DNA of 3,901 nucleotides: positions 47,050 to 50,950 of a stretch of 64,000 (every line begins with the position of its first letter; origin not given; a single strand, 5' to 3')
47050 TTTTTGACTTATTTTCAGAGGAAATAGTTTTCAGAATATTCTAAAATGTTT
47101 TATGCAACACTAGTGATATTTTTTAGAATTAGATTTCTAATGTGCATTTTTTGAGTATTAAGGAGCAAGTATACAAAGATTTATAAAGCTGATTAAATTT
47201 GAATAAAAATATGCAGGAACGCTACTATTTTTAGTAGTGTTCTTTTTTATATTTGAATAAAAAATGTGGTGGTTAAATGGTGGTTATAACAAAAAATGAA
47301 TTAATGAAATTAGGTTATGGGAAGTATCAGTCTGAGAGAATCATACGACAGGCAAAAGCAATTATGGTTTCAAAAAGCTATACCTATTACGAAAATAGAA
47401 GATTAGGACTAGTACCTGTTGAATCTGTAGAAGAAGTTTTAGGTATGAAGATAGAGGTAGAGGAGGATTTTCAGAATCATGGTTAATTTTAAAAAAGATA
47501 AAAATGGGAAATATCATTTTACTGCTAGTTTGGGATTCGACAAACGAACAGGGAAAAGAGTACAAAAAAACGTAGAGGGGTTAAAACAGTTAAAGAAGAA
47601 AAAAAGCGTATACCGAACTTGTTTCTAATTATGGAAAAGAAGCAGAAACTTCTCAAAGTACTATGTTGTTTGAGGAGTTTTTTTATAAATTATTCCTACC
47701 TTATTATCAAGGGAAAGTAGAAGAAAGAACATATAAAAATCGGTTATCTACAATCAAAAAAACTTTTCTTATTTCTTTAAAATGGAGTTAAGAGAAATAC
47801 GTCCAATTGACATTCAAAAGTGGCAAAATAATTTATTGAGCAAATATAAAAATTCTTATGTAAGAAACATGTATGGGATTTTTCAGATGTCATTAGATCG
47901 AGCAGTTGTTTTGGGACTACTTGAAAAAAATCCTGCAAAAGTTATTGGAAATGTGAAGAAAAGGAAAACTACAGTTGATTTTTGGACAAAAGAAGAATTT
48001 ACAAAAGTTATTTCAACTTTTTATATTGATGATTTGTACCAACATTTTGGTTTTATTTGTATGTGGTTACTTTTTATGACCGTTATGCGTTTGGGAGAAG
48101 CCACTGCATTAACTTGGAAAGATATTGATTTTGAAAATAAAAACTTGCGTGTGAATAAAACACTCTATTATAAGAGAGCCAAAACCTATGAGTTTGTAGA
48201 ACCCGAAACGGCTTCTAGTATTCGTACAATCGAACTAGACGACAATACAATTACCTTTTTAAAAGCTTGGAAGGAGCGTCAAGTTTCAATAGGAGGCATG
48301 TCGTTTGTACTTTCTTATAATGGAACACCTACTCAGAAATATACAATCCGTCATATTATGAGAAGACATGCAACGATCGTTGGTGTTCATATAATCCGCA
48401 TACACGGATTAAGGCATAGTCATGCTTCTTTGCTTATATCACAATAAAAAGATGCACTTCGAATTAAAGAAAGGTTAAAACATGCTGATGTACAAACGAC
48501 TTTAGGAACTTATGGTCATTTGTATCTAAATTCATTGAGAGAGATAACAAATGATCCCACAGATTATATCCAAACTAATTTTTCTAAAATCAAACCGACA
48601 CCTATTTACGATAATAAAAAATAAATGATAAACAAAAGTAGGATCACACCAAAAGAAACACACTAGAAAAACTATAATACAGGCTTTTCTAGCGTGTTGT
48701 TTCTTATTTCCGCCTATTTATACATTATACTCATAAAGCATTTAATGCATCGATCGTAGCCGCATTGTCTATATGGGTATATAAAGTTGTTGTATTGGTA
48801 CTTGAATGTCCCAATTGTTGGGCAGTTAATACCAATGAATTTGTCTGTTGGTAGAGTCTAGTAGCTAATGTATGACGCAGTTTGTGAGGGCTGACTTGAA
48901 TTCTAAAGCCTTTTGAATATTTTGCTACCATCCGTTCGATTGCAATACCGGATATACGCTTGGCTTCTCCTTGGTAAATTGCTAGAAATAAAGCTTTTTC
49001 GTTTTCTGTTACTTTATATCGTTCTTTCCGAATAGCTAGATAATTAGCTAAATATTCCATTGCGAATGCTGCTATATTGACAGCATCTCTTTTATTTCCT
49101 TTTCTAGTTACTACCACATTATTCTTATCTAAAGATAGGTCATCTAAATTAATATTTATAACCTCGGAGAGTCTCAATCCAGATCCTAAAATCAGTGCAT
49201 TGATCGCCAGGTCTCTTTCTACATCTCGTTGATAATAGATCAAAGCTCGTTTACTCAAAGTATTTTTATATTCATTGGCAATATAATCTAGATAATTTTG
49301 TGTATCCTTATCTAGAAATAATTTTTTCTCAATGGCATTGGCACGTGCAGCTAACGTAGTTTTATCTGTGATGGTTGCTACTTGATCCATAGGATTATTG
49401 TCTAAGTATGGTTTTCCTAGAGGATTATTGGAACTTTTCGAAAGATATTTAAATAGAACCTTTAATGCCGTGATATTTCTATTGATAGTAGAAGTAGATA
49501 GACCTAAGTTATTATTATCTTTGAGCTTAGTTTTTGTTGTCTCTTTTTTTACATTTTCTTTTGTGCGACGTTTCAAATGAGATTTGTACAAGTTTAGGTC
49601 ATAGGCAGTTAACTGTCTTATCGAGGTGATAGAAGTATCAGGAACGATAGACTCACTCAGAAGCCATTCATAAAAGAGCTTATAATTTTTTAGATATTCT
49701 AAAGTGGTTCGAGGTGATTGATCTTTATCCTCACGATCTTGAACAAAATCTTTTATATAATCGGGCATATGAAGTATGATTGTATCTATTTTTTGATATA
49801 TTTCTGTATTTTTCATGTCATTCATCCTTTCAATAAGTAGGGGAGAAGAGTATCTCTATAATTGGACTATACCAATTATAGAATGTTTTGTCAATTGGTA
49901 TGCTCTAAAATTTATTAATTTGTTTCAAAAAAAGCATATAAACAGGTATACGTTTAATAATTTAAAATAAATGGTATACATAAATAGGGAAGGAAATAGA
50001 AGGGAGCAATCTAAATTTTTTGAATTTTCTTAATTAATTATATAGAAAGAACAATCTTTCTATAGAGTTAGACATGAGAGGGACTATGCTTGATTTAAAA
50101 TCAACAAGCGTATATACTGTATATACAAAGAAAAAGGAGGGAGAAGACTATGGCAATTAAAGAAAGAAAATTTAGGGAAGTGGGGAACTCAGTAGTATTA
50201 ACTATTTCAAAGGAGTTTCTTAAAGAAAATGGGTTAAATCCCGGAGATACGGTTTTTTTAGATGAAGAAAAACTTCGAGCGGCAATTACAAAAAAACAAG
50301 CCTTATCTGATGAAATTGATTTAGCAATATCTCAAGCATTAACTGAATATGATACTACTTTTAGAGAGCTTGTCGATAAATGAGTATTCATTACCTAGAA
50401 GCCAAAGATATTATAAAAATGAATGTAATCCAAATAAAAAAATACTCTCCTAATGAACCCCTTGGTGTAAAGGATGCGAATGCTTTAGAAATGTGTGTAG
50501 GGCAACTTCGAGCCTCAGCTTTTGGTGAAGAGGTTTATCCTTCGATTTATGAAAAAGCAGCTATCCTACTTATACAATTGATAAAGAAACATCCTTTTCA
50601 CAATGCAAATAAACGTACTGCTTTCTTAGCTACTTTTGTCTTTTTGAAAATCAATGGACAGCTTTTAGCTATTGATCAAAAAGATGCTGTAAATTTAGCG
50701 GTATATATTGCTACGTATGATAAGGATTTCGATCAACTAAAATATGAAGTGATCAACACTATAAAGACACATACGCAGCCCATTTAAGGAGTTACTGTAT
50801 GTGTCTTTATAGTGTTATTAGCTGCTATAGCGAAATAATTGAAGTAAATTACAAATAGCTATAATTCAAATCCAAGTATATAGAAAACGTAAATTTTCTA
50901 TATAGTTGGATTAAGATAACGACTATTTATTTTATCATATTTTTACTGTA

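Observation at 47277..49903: XerS-like recombinase with a dif-style 11-6-11 palindrome just upstream, next to a decayed DUF3173-integrase element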

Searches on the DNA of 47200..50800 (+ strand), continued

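Call 43: search_dna_similar(query=window:49846-49905:+, collection=plasmids, mode=distant, max_rows=30, rows=spread, max_evalue=10)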
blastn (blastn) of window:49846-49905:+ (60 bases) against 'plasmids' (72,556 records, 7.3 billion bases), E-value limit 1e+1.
Records with a match: 377; places in all: 542; records where one place covers at least 80% of the query: 368.
Best place of each record, by identity: >=99% 132; 95-99% 178; 90-95% 7; 80-90% 60.
By first word of the organism name: Enterococcus 374; Lactococcus 1; Borreliella 1; Latilactobacillus 1.
By predicted mobility (MOB-suite, as given by PLSDB): conjugative 250; non-mobilizable 101; mobilizable 26.
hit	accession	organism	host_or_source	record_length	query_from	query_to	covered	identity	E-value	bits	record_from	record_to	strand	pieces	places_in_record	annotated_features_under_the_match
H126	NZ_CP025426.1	Enterococcus faecium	WGS,fodder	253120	1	60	100%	100.0%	2e-22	109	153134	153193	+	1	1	none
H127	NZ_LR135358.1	Enterococcus faecium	-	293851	1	60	100%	100.0%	2e-22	109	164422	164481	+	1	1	none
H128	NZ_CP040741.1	Enterococcus faecium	Homo sapiens,urine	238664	1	60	100%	100.0%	2e-22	109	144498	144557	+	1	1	none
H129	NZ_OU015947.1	Enterococcus faecium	Homo sapiens,Superficial wound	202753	1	60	100%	100.0%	2e-22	109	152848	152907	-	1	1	none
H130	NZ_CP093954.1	Enterococcus faecium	Homo sapiens,urine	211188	1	60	100%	100.0%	2e-22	109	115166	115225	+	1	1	none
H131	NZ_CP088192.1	Enterococcus faecium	Sus scrofa domesticus,whole ...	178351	1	60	100%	100.0%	2e-22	109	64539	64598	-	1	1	none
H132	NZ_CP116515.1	Enterococcus faecium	Bos taurus,whole organism,fecal sample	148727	1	60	100%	100.0%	2e-22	109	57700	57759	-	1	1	none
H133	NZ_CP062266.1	Enterococcus faecium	Homo sapiens,blood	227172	1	60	100%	100.0%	2e-22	109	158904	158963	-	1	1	none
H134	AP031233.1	Enterococcus faecium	-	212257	1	60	100%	100.0%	2e-22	109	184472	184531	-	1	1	none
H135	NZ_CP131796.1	Enterococcus faecium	Homo sapiens,culture,blood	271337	1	60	100%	100.0%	2e-22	109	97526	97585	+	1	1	none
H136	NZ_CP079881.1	Enterococcus lactis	pure culture,soil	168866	1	60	100%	98.3%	1e-20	104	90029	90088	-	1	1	none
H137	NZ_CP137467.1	Enterococcus faecium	Duck,feces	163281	3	60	97%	98.3%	1e-19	101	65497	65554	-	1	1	none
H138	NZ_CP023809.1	Enterococcus faecium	Homo sapiens,blood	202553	3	60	97%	96.6%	2e-18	97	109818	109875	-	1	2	none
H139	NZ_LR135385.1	Enterococcus faecium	-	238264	3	60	97%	96.6%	2e-18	97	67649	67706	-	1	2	none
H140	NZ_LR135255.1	Enterococcus faecium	-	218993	3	60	97%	96.6%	2e-18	97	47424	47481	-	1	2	none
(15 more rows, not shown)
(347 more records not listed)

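Call 95: get_annotated_region(hit=H26, flank=300)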
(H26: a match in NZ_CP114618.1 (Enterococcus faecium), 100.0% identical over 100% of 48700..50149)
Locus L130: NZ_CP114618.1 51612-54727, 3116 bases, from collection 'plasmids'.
description: Enterococcus faecium strain EF0656 plasmid pEF0656-1, complete sequence
organism: Enterococcus faecium (NCBI taxid 1352)
taxonomy: Bacteria; Bacillota; Bacilli; Lactobacillales; Enterococcaceae; Enterococcus; Enterococcus faecium
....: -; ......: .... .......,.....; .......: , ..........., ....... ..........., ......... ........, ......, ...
typing (MOB-suite, as given by PLSDB): mobilizable; replicon rep_cluster_893; relaxase MOBP
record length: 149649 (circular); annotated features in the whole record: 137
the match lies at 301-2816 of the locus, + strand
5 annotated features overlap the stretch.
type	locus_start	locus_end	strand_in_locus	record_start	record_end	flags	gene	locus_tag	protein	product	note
CDS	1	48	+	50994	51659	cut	-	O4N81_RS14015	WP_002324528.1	site-specific integrase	GO:0015074 - DNA integration [Evidence IEA]; GO:0006310 - DNA recombination [Evidence IEA]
CDS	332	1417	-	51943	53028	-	xerS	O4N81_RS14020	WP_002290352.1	tyrosine recombinase XerS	GO:0015074 - DNA integration [Evidence IEA]; GO:0006310 - DNA recombination [Evidence IEA]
CDS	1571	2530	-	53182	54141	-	-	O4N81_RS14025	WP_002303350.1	IS30 family transposase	-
CDS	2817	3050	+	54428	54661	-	-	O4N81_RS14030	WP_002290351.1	addiction module antitoxin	-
CDS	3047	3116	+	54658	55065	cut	-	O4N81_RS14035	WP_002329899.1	type II toxin-antitoxin system death-on-curing family toxin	-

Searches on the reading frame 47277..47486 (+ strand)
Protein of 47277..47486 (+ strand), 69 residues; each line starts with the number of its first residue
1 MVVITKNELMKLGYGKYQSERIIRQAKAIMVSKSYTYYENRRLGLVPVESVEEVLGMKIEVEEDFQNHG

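Call 3: search_protein_families(library=ncbifam, proteins=[window:47277-47486:+], max_evalue=0.01)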
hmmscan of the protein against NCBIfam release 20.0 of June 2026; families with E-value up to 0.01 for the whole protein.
window:47277-47486:+ (69 aa): 0 families

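Call 4: search_protein_families(library=pfam, proteins=[window:47277-47486:+], max_evalue=0.01)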
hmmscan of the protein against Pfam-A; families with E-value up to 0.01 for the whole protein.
window:47277-47486:+ (69 aa): 1 family
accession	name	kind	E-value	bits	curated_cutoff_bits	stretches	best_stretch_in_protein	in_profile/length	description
PF11372.14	DUF3173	-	1.4e-26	92.6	25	1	3-58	2-57/58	Domain of unknown function (DUF3173)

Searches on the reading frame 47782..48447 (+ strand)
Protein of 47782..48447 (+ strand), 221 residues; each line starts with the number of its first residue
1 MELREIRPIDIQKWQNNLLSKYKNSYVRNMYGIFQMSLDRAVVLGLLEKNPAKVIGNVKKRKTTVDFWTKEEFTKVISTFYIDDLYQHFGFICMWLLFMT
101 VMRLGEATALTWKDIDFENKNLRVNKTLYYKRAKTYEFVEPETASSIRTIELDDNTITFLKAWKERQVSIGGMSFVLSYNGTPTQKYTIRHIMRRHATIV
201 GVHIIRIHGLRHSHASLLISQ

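Call 3: search_protein_families(library=ncbifam, proteins=[window:47782-48447:+], max_evalue=0.01)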
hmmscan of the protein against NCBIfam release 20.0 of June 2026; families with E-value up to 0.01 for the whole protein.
window:47782-48447:+ (221 aa): 5 families
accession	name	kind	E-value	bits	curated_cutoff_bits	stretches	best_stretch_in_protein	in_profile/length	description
NF040815.2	recomb_XerA_Arch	equivalog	2.8e-13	50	220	1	5-220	37-228/263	site-specific tyrosine recombinase/integron integrase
TIGR02224.1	recomb_XerC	equivalog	5.8e-09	35.7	335.15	1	42-220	81-251/295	tyrosine recombinase XerC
TIGR02225.1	recomb_XerD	equivalog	6.7e-07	28.9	329.6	1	5-219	40-247/290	site-specific tyrosine recombinase XerD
NF001399.0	PRK00283.1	subfamily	4.1e-05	23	279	1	3-220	48-257/300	tyrosine recombinase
TIGR02249.1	integrase_gron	subfamily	0.00054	19.4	265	1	67-127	101-155/315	integron integrase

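Call 4: search_protein_families(library=pfam, proteins=[window:47782-48447:+], max_evalue=0.01)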
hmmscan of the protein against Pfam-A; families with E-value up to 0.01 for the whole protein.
window:47782-48447:+ (221 aa): 2 families
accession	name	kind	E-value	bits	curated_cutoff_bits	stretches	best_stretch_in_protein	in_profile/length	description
PF00589.27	Phage_integrase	-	1.4e-12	48.2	27.1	1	94-219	28-141/172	Phage integrase family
PF14659.12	Phage_int_SAM_3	-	0.0033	18.1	22.6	0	1-18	40-57/58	Phage integrase, N-terminal SAM-like domain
